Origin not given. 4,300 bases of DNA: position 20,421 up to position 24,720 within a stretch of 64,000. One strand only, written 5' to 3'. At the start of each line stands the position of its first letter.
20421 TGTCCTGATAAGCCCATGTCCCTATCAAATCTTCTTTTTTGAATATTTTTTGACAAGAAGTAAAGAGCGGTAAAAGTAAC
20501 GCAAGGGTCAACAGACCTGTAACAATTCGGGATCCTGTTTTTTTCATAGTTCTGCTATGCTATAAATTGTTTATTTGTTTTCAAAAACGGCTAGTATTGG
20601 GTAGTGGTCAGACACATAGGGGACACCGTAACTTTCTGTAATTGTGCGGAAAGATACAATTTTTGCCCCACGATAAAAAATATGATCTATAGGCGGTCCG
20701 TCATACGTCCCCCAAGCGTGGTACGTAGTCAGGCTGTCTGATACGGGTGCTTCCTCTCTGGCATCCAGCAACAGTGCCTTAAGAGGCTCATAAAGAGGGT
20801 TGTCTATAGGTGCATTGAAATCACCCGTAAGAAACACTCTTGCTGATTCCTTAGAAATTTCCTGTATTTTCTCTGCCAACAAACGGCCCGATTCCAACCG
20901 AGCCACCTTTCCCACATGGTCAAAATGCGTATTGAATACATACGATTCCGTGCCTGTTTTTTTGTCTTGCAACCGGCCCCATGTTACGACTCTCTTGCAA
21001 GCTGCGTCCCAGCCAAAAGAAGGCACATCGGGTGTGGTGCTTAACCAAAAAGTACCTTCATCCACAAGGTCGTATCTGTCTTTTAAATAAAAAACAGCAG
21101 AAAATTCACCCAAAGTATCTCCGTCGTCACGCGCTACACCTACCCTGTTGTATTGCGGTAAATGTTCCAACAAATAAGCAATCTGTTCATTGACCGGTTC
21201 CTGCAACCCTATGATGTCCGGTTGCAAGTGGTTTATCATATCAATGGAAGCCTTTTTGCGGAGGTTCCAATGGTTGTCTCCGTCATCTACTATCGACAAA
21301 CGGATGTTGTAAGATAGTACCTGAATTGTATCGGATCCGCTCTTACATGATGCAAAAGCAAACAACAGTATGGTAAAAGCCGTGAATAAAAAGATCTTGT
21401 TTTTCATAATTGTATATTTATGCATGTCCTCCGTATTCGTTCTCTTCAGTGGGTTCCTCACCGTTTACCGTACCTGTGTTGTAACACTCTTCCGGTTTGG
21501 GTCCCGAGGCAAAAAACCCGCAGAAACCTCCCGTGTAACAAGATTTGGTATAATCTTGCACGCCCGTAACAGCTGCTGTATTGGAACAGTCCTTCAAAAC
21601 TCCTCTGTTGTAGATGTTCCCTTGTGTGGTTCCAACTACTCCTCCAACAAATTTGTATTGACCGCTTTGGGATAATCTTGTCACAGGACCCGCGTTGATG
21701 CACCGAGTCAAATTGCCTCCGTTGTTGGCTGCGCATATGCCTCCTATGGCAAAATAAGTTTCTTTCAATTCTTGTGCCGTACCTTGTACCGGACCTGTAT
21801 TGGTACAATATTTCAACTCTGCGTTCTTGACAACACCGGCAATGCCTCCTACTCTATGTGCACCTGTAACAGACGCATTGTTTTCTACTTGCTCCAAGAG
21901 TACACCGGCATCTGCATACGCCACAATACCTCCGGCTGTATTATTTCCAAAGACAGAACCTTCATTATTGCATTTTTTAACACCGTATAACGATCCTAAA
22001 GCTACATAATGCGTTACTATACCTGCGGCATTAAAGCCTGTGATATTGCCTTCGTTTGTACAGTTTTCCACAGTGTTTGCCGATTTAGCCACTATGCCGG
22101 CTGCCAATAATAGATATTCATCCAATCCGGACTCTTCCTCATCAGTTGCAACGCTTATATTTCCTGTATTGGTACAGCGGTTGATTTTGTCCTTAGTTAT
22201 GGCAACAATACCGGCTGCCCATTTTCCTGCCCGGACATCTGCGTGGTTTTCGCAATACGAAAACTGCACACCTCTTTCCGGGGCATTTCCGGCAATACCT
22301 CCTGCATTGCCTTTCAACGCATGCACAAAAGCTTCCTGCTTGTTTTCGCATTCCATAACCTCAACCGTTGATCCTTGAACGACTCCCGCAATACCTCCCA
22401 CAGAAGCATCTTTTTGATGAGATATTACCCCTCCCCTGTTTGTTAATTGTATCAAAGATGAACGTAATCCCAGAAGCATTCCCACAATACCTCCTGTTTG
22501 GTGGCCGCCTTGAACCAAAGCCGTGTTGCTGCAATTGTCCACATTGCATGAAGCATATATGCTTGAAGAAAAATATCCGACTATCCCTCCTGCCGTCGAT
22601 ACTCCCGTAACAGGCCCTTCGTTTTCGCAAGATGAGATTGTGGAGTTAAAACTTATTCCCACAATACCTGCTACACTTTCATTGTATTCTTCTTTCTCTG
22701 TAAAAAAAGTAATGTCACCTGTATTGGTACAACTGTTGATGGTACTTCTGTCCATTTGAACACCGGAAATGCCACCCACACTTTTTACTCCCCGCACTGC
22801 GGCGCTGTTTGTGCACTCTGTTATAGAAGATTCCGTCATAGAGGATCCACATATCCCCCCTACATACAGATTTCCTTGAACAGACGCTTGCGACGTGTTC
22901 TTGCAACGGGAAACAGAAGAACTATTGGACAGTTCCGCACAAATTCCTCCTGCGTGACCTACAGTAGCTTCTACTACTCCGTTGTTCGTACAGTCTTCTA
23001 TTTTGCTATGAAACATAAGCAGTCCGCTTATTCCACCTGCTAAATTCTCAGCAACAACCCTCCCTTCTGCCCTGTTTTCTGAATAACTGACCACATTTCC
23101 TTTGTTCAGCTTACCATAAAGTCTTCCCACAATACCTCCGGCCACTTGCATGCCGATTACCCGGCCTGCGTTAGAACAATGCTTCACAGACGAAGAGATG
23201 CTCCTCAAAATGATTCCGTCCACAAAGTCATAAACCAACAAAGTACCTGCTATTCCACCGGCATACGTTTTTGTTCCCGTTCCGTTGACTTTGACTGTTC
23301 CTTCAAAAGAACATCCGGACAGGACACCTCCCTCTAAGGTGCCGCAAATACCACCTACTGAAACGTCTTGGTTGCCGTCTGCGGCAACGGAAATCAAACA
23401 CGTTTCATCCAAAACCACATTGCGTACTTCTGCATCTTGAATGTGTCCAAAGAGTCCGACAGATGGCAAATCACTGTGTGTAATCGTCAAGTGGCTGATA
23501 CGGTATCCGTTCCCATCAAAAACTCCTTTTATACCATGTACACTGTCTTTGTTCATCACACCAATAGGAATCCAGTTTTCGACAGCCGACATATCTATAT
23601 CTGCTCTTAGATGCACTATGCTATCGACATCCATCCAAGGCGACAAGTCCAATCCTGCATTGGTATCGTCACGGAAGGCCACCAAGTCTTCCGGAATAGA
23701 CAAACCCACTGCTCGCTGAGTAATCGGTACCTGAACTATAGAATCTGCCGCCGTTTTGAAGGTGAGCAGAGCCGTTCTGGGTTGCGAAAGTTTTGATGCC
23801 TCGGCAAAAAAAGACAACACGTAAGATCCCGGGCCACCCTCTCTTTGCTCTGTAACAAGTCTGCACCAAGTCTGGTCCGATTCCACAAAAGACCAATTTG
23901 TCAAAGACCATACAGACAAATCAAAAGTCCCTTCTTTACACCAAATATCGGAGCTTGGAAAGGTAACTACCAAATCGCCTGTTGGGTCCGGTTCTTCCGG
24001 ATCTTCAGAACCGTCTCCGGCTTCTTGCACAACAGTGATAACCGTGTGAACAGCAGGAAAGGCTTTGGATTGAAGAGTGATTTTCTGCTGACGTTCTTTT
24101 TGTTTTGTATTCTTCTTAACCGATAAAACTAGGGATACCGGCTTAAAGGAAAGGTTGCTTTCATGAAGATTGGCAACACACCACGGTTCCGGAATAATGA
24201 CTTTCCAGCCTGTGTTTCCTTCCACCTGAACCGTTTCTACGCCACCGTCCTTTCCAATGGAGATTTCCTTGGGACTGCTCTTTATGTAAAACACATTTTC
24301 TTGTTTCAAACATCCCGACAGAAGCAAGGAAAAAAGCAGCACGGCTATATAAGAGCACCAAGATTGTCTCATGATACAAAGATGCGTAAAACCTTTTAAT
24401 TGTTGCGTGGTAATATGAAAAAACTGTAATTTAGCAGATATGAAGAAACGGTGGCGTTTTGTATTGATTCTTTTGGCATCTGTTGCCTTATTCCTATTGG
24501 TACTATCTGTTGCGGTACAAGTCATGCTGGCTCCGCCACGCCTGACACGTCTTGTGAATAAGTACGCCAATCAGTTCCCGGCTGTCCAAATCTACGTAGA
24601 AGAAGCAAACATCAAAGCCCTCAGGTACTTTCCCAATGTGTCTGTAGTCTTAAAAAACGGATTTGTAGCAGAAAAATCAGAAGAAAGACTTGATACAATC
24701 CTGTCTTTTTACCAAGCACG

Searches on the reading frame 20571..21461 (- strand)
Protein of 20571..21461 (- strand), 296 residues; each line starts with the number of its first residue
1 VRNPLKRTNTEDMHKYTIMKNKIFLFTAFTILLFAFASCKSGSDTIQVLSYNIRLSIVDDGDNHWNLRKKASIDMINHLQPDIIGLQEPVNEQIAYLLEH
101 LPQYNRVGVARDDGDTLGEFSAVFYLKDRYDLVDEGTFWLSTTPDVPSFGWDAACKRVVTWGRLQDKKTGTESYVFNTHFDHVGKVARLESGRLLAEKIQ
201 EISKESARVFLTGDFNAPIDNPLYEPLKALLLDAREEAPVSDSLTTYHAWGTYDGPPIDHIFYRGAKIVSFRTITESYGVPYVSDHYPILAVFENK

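Call 11: search_protein_families(library=pfam, proteins=[window:20571-21461:-], max_evalue=0.001)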
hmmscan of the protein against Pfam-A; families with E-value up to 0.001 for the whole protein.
window:20571-21461:- (296 aa): 1 family
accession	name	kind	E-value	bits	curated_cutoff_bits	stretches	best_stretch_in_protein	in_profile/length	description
PF03372.29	Exo_endo_phos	-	2.6e-15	57.2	24.5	1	49-286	1-225/225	Endonuclease/Exonuclease/phosphatase family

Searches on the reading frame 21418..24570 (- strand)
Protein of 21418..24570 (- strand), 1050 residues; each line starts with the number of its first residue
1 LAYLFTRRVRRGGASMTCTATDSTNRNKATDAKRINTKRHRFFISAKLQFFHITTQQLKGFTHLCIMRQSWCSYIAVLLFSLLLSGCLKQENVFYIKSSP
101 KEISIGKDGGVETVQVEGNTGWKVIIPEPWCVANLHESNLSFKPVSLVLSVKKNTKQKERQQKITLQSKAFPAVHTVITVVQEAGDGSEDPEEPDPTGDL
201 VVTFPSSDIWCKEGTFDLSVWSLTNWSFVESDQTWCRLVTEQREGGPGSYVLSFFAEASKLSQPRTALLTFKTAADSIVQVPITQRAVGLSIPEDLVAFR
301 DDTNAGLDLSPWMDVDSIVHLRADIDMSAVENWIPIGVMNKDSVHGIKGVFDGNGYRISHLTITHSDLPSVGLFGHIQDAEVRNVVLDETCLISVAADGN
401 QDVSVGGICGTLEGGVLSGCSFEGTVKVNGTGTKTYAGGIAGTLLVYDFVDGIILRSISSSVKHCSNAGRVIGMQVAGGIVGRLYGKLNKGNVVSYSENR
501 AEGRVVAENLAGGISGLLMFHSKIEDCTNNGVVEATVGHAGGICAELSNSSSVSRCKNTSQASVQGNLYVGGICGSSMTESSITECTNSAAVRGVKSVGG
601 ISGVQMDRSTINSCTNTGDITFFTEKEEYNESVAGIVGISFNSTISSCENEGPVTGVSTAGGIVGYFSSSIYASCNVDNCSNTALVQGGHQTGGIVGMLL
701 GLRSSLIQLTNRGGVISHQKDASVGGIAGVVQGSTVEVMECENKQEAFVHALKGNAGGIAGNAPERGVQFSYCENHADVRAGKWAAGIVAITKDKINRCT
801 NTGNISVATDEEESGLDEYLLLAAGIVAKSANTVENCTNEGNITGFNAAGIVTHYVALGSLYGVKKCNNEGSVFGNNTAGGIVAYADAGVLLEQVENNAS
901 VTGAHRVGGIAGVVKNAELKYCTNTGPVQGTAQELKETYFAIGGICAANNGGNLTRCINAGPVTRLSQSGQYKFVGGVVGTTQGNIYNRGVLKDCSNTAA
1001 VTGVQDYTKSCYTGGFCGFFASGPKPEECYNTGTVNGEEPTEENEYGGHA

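Call 11: search_protein_families(library=pfam, proteins=[window:21418-24570:-], max_evalue=0.001)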
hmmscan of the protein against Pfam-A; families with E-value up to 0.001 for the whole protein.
window:21418-24570:- (1050 aa): 3 families
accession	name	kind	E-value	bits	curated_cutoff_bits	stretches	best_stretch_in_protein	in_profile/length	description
PF07581.17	Glug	-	2.9e-15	56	20.5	0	566-592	1-27/28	The GLUG motif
PF13004.13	BACON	-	2.2e-12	47.2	25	1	227-285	3-60/61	Putative binding domain, N-terminal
PF19190.6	BACON_2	-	3.2e-05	24.2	25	0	99-180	5-92/94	Viral BACON domain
